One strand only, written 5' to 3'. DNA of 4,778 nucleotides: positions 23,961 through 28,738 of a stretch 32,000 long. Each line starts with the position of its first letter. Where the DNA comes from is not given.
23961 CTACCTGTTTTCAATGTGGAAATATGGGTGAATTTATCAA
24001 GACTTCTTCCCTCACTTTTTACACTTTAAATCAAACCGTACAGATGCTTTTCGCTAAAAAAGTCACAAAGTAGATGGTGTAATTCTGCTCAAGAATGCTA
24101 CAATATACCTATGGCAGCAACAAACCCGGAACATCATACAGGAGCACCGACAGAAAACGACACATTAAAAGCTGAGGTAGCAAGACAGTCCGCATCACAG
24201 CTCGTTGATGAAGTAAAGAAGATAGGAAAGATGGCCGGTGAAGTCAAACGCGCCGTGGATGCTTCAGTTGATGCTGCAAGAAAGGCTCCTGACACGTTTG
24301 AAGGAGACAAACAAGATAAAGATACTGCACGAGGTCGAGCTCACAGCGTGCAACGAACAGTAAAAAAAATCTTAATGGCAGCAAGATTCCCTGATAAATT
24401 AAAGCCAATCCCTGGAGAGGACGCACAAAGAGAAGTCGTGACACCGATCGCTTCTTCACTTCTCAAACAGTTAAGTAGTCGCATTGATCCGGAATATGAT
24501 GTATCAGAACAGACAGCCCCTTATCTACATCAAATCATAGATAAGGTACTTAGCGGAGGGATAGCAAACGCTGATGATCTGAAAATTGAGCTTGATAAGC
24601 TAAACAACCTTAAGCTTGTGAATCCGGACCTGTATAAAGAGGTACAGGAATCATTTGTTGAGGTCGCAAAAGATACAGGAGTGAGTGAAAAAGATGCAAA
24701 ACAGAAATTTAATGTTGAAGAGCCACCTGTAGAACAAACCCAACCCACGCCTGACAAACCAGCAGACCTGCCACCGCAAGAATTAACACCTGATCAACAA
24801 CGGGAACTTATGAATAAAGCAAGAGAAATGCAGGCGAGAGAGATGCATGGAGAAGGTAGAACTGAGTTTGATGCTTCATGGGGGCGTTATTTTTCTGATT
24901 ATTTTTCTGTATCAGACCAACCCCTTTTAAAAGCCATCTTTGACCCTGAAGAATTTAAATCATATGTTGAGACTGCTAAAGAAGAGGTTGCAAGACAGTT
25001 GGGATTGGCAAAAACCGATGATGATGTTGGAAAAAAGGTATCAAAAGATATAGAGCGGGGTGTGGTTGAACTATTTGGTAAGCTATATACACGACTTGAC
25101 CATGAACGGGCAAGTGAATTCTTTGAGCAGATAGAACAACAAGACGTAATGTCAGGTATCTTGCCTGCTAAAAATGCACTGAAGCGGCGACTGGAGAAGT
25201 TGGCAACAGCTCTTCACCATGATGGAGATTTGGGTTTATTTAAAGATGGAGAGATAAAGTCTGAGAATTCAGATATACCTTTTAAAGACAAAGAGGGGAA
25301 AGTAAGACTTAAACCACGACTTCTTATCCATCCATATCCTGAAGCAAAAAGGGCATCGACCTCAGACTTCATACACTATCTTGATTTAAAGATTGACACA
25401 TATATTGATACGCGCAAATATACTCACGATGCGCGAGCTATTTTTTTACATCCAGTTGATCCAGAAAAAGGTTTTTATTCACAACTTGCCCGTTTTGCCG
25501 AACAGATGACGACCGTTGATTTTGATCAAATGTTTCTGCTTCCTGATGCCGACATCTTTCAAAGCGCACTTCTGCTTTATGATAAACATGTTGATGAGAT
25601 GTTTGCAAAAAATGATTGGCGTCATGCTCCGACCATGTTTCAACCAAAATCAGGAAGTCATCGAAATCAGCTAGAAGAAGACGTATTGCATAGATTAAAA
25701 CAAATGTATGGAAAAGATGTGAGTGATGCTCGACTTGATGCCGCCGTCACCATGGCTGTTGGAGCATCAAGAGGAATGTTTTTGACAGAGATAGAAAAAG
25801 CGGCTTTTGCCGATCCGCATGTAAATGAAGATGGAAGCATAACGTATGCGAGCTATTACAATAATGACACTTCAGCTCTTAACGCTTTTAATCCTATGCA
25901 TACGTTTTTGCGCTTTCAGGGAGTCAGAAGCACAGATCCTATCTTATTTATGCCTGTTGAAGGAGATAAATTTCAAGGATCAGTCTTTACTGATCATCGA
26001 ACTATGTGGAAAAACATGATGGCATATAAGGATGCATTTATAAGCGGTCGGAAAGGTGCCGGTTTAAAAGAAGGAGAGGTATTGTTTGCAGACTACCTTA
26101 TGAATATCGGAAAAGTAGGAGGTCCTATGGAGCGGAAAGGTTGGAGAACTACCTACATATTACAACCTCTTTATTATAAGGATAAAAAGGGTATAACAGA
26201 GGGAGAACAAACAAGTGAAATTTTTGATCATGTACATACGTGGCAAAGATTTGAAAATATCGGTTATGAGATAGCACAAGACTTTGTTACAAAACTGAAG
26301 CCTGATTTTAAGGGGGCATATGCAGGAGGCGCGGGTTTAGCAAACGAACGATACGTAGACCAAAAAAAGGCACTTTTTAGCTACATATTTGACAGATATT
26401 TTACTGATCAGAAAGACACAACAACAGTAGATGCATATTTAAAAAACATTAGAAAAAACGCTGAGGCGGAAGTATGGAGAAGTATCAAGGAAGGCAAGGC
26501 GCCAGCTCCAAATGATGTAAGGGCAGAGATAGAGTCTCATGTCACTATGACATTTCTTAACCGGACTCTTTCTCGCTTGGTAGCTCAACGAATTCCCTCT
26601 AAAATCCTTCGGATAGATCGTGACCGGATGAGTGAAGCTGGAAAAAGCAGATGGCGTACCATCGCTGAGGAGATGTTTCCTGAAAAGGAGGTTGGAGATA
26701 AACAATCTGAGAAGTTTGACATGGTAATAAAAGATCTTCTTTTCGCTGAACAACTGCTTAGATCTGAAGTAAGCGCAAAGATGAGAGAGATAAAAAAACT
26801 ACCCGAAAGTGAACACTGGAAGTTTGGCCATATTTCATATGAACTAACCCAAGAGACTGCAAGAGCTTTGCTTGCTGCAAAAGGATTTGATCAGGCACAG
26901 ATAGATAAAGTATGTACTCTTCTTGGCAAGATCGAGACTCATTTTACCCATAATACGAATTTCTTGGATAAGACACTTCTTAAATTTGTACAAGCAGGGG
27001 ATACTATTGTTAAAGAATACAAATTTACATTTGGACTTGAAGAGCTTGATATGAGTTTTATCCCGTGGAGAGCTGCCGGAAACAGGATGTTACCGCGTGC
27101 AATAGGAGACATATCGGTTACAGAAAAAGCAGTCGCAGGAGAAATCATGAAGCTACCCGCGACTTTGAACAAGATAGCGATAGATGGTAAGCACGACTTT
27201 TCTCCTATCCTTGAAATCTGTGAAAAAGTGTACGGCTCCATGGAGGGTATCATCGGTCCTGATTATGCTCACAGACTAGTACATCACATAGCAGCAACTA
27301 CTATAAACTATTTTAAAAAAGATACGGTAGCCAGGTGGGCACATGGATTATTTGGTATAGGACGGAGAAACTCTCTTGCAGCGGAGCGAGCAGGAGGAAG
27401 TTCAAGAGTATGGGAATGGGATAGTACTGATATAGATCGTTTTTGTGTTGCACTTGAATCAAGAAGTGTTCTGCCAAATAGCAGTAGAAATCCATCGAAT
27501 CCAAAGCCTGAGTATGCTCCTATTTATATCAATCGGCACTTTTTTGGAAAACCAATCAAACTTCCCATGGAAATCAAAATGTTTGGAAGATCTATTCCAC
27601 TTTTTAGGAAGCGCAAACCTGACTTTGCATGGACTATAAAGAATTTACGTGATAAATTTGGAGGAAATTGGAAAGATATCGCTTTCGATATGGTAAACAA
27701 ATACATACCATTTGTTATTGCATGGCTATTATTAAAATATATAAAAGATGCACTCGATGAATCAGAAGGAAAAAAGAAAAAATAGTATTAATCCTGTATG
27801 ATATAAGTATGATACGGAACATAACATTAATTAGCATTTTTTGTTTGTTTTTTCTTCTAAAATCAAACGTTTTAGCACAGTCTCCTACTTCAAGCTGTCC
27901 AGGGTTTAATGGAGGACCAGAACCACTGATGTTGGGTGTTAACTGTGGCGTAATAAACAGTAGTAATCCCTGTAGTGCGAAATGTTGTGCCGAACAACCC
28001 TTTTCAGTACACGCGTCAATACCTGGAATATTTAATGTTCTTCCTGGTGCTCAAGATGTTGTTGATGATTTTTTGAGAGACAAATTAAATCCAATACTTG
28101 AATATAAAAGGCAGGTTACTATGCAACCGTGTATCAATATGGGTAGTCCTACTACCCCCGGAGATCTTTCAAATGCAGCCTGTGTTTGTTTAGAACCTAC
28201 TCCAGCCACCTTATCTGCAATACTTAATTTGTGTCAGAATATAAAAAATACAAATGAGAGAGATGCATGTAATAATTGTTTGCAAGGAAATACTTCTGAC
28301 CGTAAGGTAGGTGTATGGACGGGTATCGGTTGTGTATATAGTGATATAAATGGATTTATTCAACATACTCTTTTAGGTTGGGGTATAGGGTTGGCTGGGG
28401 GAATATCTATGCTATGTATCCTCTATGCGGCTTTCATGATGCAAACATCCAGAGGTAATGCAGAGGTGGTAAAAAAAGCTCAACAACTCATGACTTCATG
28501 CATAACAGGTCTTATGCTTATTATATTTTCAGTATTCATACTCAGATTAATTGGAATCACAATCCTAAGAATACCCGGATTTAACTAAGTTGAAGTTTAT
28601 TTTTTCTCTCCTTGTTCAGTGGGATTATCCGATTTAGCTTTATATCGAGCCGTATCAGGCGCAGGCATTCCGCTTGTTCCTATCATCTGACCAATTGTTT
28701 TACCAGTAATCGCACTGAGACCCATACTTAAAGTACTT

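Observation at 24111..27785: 1224-aa orphan protein, apparently cytoplasmic, with leaderless-type promoter and C-terminal hydrophobic patch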

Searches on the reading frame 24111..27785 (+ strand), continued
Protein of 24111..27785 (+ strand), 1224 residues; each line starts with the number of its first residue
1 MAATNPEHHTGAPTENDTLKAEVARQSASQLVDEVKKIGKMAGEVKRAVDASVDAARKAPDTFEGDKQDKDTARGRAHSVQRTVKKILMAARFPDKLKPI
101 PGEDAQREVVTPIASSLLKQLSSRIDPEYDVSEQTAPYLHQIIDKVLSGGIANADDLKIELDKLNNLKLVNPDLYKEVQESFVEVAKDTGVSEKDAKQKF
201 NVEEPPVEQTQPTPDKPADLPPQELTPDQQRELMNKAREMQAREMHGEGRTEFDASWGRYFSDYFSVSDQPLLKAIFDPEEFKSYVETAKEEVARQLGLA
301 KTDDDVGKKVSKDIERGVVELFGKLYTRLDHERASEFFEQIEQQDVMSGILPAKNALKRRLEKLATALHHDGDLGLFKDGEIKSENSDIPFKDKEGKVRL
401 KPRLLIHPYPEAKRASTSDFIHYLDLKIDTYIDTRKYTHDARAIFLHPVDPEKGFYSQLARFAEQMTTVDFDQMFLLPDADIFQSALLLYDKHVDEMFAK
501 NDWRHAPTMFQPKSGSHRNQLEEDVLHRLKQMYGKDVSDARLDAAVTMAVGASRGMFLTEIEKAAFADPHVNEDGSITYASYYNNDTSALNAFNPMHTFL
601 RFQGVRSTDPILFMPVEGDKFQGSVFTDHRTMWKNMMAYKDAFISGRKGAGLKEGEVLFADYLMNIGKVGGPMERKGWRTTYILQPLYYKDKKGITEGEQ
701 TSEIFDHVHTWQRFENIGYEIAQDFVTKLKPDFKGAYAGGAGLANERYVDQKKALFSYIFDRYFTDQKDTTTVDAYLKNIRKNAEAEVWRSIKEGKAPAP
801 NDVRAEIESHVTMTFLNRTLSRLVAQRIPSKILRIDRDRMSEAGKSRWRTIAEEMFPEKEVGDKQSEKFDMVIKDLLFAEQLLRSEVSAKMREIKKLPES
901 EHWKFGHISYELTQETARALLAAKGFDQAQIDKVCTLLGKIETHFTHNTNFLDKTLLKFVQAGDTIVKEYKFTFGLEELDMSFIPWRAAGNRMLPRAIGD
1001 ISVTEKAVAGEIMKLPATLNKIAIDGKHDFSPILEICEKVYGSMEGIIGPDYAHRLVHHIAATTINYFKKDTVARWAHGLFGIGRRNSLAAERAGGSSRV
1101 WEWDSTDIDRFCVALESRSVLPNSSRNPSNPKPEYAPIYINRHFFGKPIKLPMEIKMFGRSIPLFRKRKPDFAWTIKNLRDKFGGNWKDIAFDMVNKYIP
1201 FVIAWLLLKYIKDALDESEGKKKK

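Call 89: search_protein_families(library=padloc, proteins=[window:24111-27785:+, L005:21827-22510:+], max_evalue=0.01)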
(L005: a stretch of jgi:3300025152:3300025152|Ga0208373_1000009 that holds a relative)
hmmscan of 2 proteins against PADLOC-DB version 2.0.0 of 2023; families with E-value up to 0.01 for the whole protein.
window:24111-27785:+ (1224 aa): 0 families

L005:21827-22510:+ (227 aa): 0 families

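Call 93: search_protein_families(library=pfam, alignment_id=A8, max_evalue=1)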
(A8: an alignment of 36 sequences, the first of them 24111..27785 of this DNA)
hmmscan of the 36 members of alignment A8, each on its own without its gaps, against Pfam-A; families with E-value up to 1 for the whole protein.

A. member 1, window:24111-27785:+ (1224 aa): 1 family
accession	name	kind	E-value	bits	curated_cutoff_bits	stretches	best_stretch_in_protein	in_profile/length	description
PF02912.23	Phe_tRNA-synt_N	-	0.0065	16.8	22.3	0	34-59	34-59/69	Aminoacyl tRNA synthetase class II, N-terminal domain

B. families by the number of members that match (of 36 scanned): 41 families (the first 25 are shown)
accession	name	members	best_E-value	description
PF02912.23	Phe_tRNA-synt_N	2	0.00021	Aminoacyl tRNA synthetase class II, N-terminal domain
PF02403.27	Seryl_tRNA_N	2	0.054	Seryl-tRNA synthetase N-terminal domain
PF20818.2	TelK_stirrup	1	0.0019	Protelomerase, stirrup domain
PF19011.5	DUF5740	1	0.0076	Family of unknown function (DUF5740)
PF10020.14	DUF2262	1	0.017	Uncharacterized protein conserved in bacteria (DUF2262)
PF16250.10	DUF4907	1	0.017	Domain of unknown function (DUF4907)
PF07035.17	RMC1_C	1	0.018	Regulator of MON1-CCZ1 complex, C-terminal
PF09111.16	SLIDE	1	0.022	SLIDE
PF14137.11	DUF4304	1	0.05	Domain of unknown function (DUF4304)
PF15188.11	CCDC-167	1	0.051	Coiled-coil domain-containing protein 167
PF01846.25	FF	1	0.063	FF domain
PF03484.21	B5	1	0.066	tRNA synthetase B5 domain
PF00749.27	tRNA-synt_1c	1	0.083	tRNA synthetases class I (E and Q), catalytic domain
PF22080.2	Dark_CARD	1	0.084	Dark, CARD domain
PF14660.12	DUF4458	1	0.086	Domain of unknown function (DUF4458)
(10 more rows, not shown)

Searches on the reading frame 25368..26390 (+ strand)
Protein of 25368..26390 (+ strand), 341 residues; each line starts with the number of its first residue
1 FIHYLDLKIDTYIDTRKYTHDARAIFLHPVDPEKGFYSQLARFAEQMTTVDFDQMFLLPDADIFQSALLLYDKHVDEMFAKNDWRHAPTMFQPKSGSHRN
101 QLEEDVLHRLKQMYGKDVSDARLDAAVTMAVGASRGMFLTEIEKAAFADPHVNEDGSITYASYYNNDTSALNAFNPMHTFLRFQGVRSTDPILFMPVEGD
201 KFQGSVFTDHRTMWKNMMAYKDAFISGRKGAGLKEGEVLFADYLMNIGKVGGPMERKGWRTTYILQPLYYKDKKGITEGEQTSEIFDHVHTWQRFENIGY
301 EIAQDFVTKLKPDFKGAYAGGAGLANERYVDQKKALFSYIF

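Call 104: predict_structure(alignment_id=A9)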
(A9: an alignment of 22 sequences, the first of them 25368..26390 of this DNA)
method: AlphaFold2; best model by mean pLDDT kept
length: 341 residues; sequences in the alignment: 22
mean_pLDDT: 59.3   pTM: 0.34
mean pLDDT of the five models: 59.3, 57.3, 55.5, 55.3, 51.9
residues with pLDDT >= 90: 5; 70-90: 109; 50-70: 104; < 50: 123
segments of 3 or more residues with pLDDT < 50: 12-57, 135-179, 203-207, 244-261, 278-281
pLDDT, mean of each block of 10 residues (from residue 1): 57 39 32 40 36 46 79 73 60 73 88 84 76 48 44 38 32 41 54 66 52 78 60 66 47 37 61 58 71 65 69 83 81 83 63
secondary structure, 60 per line:
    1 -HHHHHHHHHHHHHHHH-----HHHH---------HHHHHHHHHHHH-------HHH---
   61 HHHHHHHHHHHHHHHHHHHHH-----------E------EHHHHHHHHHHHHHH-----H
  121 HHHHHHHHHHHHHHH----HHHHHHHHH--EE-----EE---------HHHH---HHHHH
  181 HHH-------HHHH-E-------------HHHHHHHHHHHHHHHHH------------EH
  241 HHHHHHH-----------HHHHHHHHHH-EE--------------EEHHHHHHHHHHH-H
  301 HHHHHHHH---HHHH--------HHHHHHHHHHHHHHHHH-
elements in order: H2-17 H23-26 H36-47 H61-81 H101-114 H120-135 H140-148 H169-172 H176-183 H191-194 H210-226 H240-247 H259-268 H288-298 H300-308 H312-315 H324-340

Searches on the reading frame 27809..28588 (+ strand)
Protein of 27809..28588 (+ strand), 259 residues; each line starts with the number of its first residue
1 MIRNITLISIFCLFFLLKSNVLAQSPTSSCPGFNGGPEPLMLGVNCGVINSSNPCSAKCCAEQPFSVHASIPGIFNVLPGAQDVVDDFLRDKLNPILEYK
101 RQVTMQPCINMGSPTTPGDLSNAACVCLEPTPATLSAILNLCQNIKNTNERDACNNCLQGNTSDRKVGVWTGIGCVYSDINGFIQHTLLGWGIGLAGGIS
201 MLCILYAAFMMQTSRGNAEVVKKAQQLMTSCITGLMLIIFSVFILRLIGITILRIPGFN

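Call 5: search_protein_families(library=pfam, proteins=[window:27809-28588:+], max_evalue=0.01)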
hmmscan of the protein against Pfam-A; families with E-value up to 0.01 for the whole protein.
window:27809-28588:+ (259 aa): 0 families

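Call 6: search_protein_families(library=ncbifam, proteins=[window:27809-28588:+], max_evalue=0.01)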
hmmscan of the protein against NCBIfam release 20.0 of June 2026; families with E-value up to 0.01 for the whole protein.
window:27809-28588:+ (259 aa): 1 family
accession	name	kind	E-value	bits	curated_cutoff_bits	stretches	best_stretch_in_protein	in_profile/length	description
NF045849.1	ICE_MMCAP2_0565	equivalog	0.004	16.8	40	1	187-247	15-75/80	Mbov_0395 family pilin-like conjugal transfer protein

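Call 12: search_protein_families(library=phrogs, proteins=[window:27809-28588:+], max_evalue=0.1)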
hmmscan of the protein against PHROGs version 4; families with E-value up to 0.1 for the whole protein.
window:27809-28588:+ (259 aa): 0 families

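Call 66: search_protein_families(library=pfam, alignment_id=A6, max_evalue=0.1)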
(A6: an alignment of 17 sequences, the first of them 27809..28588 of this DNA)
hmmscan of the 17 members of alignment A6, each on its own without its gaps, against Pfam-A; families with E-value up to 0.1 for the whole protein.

A. member 1, window:27809-28588:+ (259 aa): 1 family
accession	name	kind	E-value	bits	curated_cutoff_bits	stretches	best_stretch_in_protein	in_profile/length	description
PF18895.5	T4SS_pilin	-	0.025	15.1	26.6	1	188-247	12-70/71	Type IV secretion system pilin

B. families by the number of members that match (of 17 scanned): 6 families
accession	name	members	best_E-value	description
PF18895.5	T4SS_pilin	16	5.7e-08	Type IV secretion system pilin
PF00319.23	SRF-TF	2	0.058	SRF-type transcription factor (DNA-binding and dimerisation domain)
PF13273.12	DUF4064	1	0.01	Protein of unknown function (DUF4064)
PF04956.18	TrbC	1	0.023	TrbC/VIRB2 pilin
PF20674.3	SpaA_3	1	0.051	Prealbumin-like fold domain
PF10653.15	Phage-A118_gp45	1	0.069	Protein gp45 of Bacteriophage A118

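Call 89: search_protein_families(library=padloc, proteins=[window:27809-28588:+], max_evalue=0.01)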
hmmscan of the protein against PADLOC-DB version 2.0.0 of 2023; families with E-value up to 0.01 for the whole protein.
window:27809-28588:+ (259 aa): 0 families
